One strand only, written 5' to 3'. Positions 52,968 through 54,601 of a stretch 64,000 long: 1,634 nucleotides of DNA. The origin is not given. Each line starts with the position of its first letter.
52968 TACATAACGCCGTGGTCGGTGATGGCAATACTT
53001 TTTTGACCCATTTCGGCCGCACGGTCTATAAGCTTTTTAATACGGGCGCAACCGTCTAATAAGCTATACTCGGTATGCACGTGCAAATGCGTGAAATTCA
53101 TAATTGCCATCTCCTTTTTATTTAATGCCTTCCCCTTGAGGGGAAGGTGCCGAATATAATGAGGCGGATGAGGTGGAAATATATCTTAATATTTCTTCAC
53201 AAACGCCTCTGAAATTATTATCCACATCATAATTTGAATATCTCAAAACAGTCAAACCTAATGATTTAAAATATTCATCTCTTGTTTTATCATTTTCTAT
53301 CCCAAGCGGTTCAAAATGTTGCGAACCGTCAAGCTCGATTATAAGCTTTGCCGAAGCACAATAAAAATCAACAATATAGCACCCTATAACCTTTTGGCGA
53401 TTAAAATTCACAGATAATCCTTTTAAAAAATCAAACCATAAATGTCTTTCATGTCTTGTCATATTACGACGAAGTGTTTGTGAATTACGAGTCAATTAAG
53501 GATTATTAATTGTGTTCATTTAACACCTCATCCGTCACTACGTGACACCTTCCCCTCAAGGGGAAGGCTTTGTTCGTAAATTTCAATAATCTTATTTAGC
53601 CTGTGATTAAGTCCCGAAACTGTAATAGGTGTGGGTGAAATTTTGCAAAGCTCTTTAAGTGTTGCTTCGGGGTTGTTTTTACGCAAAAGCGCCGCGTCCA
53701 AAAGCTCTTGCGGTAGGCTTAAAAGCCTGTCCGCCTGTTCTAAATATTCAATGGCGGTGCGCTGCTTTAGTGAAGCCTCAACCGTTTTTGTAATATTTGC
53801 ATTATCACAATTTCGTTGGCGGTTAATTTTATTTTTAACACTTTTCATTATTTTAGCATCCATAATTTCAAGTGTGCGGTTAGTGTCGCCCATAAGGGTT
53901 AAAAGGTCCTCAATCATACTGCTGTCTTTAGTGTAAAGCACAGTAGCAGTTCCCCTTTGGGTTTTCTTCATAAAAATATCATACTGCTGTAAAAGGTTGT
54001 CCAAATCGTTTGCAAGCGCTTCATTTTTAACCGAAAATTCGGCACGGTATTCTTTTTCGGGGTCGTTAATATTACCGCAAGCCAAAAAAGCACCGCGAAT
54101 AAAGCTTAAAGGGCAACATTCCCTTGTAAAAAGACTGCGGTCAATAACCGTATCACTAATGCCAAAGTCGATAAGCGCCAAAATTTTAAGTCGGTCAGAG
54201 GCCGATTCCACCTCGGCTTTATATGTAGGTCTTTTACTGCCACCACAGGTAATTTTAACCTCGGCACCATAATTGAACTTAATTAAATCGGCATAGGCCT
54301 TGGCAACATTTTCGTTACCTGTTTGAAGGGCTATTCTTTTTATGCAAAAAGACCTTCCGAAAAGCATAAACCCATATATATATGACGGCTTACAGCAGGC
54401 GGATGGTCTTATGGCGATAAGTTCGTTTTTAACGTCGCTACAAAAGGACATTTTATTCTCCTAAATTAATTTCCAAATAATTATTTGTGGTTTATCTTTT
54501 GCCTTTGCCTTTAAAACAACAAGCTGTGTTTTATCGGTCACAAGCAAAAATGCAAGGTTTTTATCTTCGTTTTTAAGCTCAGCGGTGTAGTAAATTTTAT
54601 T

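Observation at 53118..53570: DUF559 endonuclease gene packaged as a hairpin-bounded 0.44-kb cassette between whiA and dnaE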

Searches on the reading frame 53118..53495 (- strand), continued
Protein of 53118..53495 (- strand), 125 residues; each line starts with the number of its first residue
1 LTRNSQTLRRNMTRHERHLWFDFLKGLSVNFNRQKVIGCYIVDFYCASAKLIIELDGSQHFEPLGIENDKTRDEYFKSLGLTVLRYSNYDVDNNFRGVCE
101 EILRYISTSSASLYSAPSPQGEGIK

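Call 97: find_encoding_contigs(protein=P0412, flank=2000, max_places=1)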
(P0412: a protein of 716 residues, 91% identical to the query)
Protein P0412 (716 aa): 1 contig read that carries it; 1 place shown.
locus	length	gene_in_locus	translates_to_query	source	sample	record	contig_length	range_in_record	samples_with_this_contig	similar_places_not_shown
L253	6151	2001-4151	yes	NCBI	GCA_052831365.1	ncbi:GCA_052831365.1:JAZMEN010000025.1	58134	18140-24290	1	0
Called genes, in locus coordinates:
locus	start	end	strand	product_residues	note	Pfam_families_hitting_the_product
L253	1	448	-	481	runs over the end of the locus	PF02386:TrkH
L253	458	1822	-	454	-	PF00070:Pyr_redox (faint), PF02254:TrkA_N, PF02558:ApbA (faint), PF03721:UDPG_MGDP_dh_N (faint), PF03807:F420_oxidored (faint), PF02080:TrkA_C, PF02254:TrkA_N, PF02080:TrkA_C, +2 more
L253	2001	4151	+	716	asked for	PF09371:Tex_N, PF22706:Tex_central_region, PF16921:Tex_YqgF, PF14639:YqgF, PF14635:HHH_7, PF12836:HHH_3, PF17674:HHH_9, PF00575:S1, +1 more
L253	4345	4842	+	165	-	-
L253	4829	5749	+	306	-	PF00892:EamA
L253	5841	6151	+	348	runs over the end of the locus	PF00005:ABC_tran, PF13304:AAA_21 (weak)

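Call 98: find_encoding_contigs(protein=P0417, flank=2000, max_places=1)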
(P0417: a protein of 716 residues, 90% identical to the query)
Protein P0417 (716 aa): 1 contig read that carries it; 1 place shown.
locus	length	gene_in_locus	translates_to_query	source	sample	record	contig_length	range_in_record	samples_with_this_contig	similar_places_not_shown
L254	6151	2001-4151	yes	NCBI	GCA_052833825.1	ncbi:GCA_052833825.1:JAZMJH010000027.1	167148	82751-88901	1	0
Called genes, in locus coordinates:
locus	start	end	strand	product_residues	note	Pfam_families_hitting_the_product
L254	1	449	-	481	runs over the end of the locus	PF02386:TrkH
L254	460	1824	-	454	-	PF00070:Pyr_redox (faint), PF01488:Shikimate_DH (faint), PF02254:TrkA_N, PF02558:ApbA (faint), PF03721:UDPG_MGDP_dh_N (faint), PF02080:TrkA_C, PF02254:TrkA_N, PF02080:TrkA_C, +3 more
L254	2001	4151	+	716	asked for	PF09371:Tex_N, PF22706:Tex_central_region, PF16921:Tex_YqgF, PF14639:YqgF, PF14635:HHH_7, PF12836:HHH_3, PF17674:HHH_9, PF00575:S1, +1 more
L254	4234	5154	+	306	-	PF00892:EamA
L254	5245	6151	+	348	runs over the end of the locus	PF00005:ABC_tran, PF13304:AAA_21 (weak)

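Call 99: find_encoding_contigs(protein=P0397, flank=2000, max_places=2)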
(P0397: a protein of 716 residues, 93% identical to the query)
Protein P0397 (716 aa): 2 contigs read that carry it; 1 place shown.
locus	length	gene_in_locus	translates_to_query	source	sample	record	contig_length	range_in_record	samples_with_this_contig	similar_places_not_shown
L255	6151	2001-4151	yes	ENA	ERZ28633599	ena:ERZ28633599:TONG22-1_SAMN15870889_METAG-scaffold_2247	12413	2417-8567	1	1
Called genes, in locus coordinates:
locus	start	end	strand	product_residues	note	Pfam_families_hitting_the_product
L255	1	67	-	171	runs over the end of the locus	PF00156:Pribosyltran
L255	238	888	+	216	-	PF00300:His_Phos_1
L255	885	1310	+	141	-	PF03652:RuvX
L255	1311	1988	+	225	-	PF13263:PHP_C (faint)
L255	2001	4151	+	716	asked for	PF09371:Tex_N, PF22706:Tex_central_region, PF16921:Tex_YqgF, PF14635:HHH_7, PF12836:HHH_3, PF17674:HHH_9, PF00575:S1, PF23459:S1_RRP5, +1 more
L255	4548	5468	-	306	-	PF02355:SecD_SecF_C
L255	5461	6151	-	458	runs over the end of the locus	PF22599:SecDF_P1_head, PF02355:SecD_SecF_C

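Call 109: predict_structure(alignment_id=A2)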
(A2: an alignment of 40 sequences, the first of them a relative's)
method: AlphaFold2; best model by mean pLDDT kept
length: 133 residues; sequences in the alignment: 40
mean_pLDDT: 76.1   pTM: 0.67
mean pLDDT of the five models: 76.1, 74.1, 73.9, 73.0, 71.8
residues with pLDDT >= 90: 40; 70-90: 48; 50-70: 24; < 50: 21
segments of 3 or more residues with pLDDT < 50: 1-3, 117-133
pLDDT, mean of each block of 10 residues (from residue 1): 50 61 73 88 87 93 77 89 95 88 90 66 43 36
secondary structure, 60 per line:
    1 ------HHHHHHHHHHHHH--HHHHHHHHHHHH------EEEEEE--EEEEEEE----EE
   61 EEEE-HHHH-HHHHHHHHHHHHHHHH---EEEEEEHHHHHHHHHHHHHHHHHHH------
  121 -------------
elements in order: H7-19 H22-33 E40-45 E48-54 E59-64 H66-69 H71-86 E90-95 H96-114

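Call 111: fold_search(model_id=the predicted structure, library=pdb)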
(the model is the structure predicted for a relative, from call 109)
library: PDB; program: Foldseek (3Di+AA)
matches with E <= 10: 383; with E <= 0.001: 3
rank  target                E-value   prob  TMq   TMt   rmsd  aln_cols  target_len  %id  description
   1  3hrl                  9.9e-05  1.00  0.56  0.77   2.4        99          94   36  Crystal structure of a putative endonuclease-like protein (ngo0050) from neisseria gonorrhoeae (released 2009-06-30)
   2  3r3p_A                1.3e-04  1.00  0.56  0.74   2.9        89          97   21  Homing Endonuclease I-Bth0305I Catalytic Domain (released 2011-10-05)
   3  3r3p_B                2.4e-04  1.00  0.56  0.74   2.8        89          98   21  Homing Endonuclease I-Bth0305I Catalytic Domain (released 2011-10-05)
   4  9i05_Xl               1.3e-03  1.00  0.57  0.21   3.6       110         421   18  Cryo-EM structure of the large subunit of the mitochondrial ribosome from Toxoplasma gondii (released 2025-06-11)
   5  9i05_Xv               1.6e-03  1.00  0.55  0.21   4.1       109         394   16  Cryo-EM structure of the large subunit of the mitochondrial ribosome from Toxoplasma gondii (released 2025-06-11)
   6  9i05_Xr               2.0e-03  1.00  0.55  0.18   9.3       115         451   16  Cryo-EM structure of the large subunit of the mitochondrial ribosome from Toxoplasma gondii (released 2025-06-11)
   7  9g6k_Li               3.6e-03  1.00  0.55  0.17   9.3       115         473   16  LSU structure derived from the LSU sample of the mitoribosome from T. gondii. (released 2024-12-11)
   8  6z1p_AS               1.5e-02  1.00  0.58  0.12   3.3       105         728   10  Structure of the mitochondrial ribosome from Tetrahymena thermophila (released 2020-06-24)
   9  4oq2                  1.9e-02  0.97  0.42  0.21   7.3       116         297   16  5hmC specific restriction endonuclease PvuRTs1I (released 2014-03-12)
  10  9g6k_L9               2.0e-02  0.97  0.45  0.15   4.8       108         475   17  LSU structure derived from the LSU sample of the mitoribosome from T. gondii. (released 2024-12-11)
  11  1cw0_A                2.3e-02  1.00  0.61  0.54   6.2       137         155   18  CRYSTAL STRUCTURE ANALYSIS OF VERY SHORT PATCH REPAIR (VSR) ENDONUCLEASE IN COMPLEX WITH A DUPLEX DNA (released 1999-12-12)
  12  9i05_Xi               2.8e-02  0.99  0.48  0.16   3.0        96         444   18  Cryo-EM structure of the large subunit of the mitochondrial ribosome from Toxoplasma gondii (released 2025-06-11)
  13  1vsr                  3.5e-02  1.00  0.56  0.56   2.5       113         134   16  VERY SHORT PATCH REPAIR (VSR) ENDONUCLEASE FROM ESCHERICHIA COLI (released 1999-10-27)
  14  4par_C                3.7e-02  0.90  0.44  0.21   8.6       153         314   17  The 5-Hydroxymethylcytosine-Specific Restriction Enzyme AbaSI in a Complex with Product-like DNA (released 2014-06-25)
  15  4par_B                4.5e-02  0.92  0.42  0.20   7.4       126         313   17  The 5-Hydroxymethylcytosine-Specific Restriction Enzyme AbaSI in a Complex with Product-like DNA (released 2014-06-25)
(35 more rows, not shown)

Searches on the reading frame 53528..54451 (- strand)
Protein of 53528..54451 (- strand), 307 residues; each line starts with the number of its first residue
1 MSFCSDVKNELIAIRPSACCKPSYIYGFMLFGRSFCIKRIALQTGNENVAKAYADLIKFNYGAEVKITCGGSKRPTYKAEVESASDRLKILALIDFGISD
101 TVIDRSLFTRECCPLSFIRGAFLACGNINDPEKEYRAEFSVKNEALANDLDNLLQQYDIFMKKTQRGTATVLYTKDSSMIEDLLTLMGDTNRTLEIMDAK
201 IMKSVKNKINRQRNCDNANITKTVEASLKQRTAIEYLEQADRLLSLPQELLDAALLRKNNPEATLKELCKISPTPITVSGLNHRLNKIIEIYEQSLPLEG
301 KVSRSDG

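Call 5: search_protein_families(library=pfam, proteins=[window:53528-54451:-], max_evalue=0.01)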
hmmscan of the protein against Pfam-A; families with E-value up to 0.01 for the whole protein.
window:53528-54451:- (307 aa): 4 families
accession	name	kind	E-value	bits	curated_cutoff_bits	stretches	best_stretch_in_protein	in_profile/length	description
PF02650.20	HTH_WhiA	-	2.7e-27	95.4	27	1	209-291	1-83/84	WhiA C-terminal HTH domain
PF14527.11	LAGLIDADG_WhiA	-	2.2e-21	76.2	23.2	1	116-206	3-93/93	WhiA LAGLIDADG-like domain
PF14528.11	LAGLIDADG_3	-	0.00025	21.7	22.5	0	115-183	4-65/82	LAGLIDADG-like domain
PF10298.14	WhiA_N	-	0.0055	17.2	23.4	0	40-69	27-56/86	WhiA N-terminal LAGLIDADG-like domain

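Call 9: find_encoding_contigs(protein=window:53528-54451:-, flank=6000, max_places=10)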
Protein window:53528-54451:- (307 aa): no gene with exactly this product is on record in the collection.

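Call 13: find_homologous_proteins(query=window:53528-54451:-, max_evalue=1e-30)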
Query window:53528-54451:- (307 aa): 1157 proteins with E <= 1e-30 among 2951 candidates; the best 120 are listed.
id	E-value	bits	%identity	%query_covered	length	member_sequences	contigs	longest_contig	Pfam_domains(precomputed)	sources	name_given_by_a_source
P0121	3.6e-184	629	93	100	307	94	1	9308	PF02650.21,PF14528.12,PF14527.12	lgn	-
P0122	4.6e-175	599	89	100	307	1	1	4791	PF02650.21,PF14528.12,PF14527.12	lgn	-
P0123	8.2e-163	559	86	96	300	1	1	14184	PF02650.21,PF14528.12,PF14527.12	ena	-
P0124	2.0e-160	551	86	93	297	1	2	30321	PF02650.21,PF14528.12,PF14527.12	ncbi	-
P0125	2.7e-158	544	84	96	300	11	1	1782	PF02650.21,PF14528.12,PF14527.12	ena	-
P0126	3.3e-158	543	84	96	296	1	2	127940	PF02650.21,PF14527.12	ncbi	-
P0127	3.6e-158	543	83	96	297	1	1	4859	PF02650.21,PF14527.12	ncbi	-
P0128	6.9e-158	542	84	96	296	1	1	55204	PF02650.21,PF14527.12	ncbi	-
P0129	2.1e-155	534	81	96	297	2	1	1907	PF02650.21,PF14527.12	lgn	-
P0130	5.0e-155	533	82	95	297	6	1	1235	PF02650.21,PF14527.12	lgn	-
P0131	7.8e-155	532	82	96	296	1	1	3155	PF02650.21,PF14527.12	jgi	-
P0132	1.0e-154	532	82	95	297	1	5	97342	PF02650.21,PF14527.12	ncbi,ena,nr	ncbi:MAG: DNA-binding protein WhiA [Clostridia bacterium]|nr:DNA-binding protein WhiA [Clostridia ba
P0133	2.6e-153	527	82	96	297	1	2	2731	PF02650.21,PF14527.12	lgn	-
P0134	4.7e-152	523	82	95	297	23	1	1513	PF10298.15,PF02650.21,PF14527.12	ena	-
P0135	4.5e-151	520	80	97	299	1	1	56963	PF02650.21,PF14527.12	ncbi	-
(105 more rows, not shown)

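Call 15: find_encoding_contigs(protein=P0126, flank=3000, max_places=3)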
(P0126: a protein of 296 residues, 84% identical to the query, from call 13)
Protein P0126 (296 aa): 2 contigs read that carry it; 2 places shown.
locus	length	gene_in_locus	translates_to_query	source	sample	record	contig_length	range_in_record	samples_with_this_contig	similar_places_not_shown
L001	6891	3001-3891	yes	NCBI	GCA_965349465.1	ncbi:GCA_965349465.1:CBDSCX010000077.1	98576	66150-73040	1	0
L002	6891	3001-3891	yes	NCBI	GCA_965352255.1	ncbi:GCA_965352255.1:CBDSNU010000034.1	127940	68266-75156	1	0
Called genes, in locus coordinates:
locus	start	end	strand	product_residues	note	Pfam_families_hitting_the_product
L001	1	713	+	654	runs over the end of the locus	PF00884:Sulfatase, PF01663:Phosphodiest (faint)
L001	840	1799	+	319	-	PF02603:Hpr_kinase_N, PF07475:Hpr_kinase_C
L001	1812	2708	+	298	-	PF01565:FAD_binding_4, PF02873:MurB_C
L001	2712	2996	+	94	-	-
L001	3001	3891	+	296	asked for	PF14527:LAGLIDADG_WhiA, PF02650:HTH_WhiA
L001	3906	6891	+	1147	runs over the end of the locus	PF02811:PHP, PF07733:DNA_pol3_alpha, PF17657:DNA_pol3_finger, PF14579:HHH_6, PF01336:tRNA_anti-codon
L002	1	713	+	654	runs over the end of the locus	PF00884:Sulfatase, PF01663:Phosphodiest (faint)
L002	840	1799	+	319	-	PF02603:Hpr_kinase_N, PF07475:Hpr_kinase_C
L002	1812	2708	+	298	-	PF01565:FAD_binding_4, PF02873:MurB_C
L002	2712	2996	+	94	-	-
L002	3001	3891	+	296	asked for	PF14527:LAGLIDADG_WhiA, PF02650:HTH_WhiA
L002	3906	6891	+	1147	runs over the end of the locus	PF02811:PHP, PF07733:DNA_pol3_alpha, PF17657:DNA_pol3_finger, PF14579:HHH_6, PF01336:tRNA_anti-codon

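Call 16: find_encoding_contigs(protein=P0121, flank=3000, max_places=3)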
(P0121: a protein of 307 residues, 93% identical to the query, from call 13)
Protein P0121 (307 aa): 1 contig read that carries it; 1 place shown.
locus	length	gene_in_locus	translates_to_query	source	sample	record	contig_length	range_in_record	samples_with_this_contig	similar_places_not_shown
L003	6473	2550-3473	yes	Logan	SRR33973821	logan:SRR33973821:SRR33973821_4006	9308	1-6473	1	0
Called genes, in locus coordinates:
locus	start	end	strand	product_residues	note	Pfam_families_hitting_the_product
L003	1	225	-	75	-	?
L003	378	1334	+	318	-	PF02603:Hpr_kinase_N, PF07475:Hpr_kinase_C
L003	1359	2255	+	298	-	PF01565:FAD_binding_4, PF02873:MurB_C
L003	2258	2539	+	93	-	-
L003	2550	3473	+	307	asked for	PF14528:LAGLIDADG_3 (faint), PF14527:LAGLIDADG_WhiA, PF02650:HTH_WhiA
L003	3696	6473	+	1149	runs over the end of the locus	PF02811:PHP, PF07733:DNA_pol3_alpha, PF17657:DNA_pol3_finger, PF14579:HHH_6, PF01336:tRNA_anti-codon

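Call 17: find_encoding_contigs(protein=P0135, flank=3000, max_places=3)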
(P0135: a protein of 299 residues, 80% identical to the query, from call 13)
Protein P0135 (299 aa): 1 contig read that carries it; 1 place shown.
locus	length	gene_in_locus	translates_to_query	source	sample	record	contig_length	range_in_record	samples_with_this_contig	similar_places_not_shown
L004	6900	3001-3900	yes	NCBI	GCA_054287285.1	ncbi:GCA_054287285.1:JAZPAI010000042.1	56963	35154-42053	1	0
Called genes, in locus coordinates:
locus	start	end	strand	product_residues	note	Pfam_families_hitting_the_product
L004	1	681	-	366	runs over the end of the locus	PF01926:MMR_HSR1, PF02421:FeoB_N, PF06071:YchF-GTPase_C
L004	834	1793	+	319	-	PF02603:Hpr_kinase_N, PF07475:Hpr_kinase_C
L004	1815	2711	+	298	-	PF01565:FAD_binding_4, PF02873:MurB_C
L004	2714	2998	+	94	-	-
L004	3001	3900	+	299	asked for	PF14527:LAGLIDADG_WhiA, PF02650:HTH_WhiA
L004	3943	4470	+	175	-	-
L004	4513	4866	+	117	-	PF04480:DUF559, PF18741:MTES_1575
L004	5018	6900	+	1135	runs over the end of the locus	PF02811:PHP, PF07733:DNA_pol3_alpha, PF17657:DNA_pol3_finger, PF14579:HHH_6, PF01336:tRNA_anti-codon (weak)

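Call 42: search_protein_families(library=ncbifam, proteins=[L004:3943-4470:+], max_evalue=0.01)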
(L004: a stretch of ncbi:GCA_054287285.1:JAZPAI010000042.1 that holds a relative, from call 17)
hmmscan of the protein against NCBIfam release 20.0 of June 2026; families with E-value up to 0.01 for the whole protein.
L004:3943-4470:+ (175 aa): 0 families
